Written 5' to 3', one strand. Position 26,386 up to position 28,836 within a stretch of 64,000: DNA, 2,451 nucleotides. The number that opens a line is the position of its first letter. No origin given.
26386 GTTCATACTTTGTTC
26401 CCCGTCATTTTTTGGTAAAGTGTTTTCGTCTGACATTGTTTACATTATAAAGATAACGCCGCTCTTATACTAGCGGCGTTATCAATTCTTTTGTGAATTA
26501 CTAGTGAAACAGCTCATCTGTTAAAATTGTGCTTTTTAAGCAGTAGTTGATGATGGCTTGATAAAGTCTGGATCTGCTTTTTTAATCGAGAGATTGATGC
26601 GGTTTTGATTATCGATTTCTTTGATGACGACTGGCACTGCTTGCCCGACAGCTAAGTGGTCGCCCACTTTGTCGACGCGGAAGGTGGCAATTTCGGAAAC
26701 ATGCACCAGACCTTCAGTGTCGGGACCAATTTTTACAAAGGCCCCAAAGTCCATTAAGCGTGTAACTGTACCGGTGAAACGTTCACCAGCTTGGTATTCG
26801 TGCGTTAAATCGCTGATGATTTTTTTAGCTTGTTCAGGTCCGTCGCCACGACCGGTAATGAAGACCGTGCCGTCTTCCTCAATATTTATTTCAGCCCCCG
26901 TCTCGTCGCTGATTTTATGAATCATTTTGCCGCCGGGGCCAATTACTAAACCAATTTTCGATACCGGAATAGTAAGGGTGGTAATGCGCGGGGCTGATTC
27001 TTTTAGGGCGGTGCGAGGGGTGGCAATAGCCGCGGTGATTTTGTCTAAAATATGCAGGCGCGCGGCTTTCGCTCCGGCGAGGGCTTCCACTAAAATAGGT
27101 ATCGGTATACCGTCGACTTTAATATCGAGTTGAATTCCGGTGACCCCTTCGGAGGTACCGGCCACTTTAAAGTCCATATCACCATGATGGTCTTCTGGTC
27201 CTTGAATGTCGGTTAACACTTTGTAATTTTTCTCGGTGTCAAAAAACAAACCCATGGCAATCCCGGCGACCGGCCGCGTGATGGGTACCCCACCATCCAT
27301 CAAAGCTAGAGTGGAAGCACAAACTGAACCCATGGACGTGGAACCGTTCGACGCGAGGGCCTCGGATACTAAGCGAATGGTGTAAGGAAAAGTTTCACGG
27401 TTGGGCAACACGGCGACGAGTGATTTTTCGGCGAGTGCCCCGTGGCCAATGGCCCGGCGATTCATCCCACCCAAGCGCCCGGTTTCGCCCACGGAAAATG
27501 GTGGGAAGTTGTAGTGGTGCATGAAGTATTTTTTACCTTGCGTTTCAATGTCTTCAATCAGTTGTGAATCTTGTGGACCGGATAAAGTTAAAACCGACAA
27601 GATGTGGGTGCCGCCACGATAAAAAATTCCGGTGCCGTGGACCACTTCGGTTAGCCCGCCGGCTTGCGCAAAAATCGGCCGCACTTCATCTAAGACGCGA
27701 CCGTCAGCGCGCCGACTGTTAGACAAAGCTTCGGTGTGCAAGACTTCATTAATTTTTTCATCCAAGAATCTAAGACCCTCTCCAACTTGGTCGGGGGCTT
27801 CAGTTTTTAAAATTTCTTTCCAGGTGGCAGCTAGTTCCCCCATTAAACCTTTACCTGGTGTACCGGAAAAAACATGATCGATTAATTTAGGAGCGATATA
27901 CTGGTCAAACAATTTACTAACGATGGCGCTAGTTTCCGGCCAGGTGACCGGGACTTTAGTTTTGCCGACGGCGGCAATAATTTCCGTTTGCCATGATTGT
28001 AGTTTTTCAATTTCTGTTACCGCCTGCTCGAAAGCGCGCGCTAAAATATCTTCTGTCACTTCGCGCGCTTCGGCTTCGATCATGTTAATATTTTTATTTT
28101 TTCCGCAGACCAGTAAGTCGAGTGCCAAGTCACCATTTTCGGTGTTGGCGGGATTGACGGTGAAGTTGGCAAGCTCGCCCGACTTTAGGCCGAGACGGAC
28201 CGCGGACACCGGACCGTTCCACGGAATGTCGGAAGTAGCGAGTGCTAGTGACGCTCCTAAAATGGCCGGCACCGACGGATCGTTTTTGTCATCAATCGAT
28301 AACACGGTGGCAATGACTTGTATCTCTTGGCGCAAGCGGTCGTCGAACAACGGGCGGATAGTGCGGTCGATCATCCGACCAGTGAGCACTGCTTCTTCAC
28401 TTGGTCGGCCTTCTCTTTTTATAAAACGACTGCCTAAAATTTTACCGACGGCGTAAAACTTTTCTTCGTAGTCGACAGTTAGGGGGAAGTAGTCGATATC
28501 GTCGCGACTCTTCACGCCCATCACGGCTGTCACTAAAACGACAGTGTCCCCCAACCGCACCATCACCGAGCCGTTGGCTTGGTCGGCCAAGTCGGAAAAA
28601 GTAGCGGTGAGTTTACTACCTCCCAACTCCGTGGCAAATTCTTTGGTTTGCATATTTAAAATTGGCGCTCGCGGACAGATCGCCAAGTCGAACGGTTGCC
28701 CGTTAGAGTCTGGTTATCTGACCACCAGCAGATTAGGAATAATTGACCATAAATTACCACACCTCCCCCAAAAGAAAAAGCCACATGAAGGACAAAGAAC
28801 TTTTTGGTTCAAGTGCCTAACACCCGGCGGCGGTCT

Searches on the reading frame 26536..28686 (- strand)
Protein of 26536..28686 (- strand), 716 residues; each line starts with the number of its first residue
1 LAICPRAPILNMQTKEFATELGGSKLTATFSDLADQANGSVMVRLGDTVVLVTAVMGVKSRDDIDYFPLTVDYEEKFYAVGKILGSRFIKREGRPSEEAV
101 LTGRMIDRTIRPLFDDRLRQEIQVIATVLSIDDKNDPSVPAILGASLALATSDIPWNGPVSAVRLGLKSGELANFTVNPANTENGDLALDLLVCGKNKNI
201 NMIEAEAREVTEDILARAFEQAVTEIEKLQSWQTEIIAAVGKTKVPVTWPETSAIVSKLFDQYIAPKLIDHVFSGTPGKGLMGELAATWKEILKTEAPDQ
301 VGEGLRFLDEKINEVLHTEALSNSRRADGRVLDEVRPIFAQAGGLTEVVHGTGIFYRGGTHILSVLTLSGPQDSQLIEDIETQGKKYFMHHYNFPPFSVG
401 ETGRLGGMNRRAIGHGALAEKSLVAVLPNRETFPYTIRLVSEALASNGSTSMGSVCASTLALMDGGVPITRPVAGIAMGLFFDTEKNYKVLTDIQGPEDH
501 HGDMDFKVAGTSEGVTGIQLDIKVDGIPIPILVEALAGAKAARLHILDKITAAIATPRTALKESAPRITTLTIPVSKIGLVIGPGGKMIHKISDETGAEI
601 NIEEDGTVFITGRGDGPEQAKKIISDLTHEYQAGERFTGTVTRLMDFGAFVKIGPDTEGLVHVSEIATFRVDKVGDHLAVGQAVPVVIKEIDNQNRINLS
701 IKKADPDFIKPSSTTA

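Call 43: search_protein_families(library=pfam, proteins=[window:26536-28686:-], max_evalue=0.001)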
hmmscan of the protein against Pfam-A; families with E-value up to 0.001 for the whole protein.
window:26536-28686:- (716 aa): 7 families
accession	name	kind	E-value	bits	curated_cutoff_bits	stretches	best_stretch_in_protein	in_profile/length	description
PF01138.27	RNase_PH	-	2.7e-46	157.6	25.5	2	28-155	7-130/130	3' exoribonuclease family, domain 1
PF00575.29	S1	-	4.5e-19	69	22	1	631-702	2-74/74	S1 RNA binding domain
PF00013.35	KH_1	-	6.1e-14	52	21.5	1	569-625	2-65/66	KH domain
PF03725.20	RNase_PH_C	-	8.7e-10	38.9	20.8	1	158-223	1-65/67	3' exoribonuclease family, domain 2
PF07650.23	KH_2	-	1e-05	25.7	22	1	565-610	23-68/78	KH domain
PF23459.1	S1_RRP5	-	0.00024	22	27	1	631-695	1-65/72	RRP5 S1 domain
PF22675.2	KH-I_KHDC4-BBP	-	0.00056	20.2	30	0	578-613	8-43/76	KHDC4/BBP-like, KH-domain type I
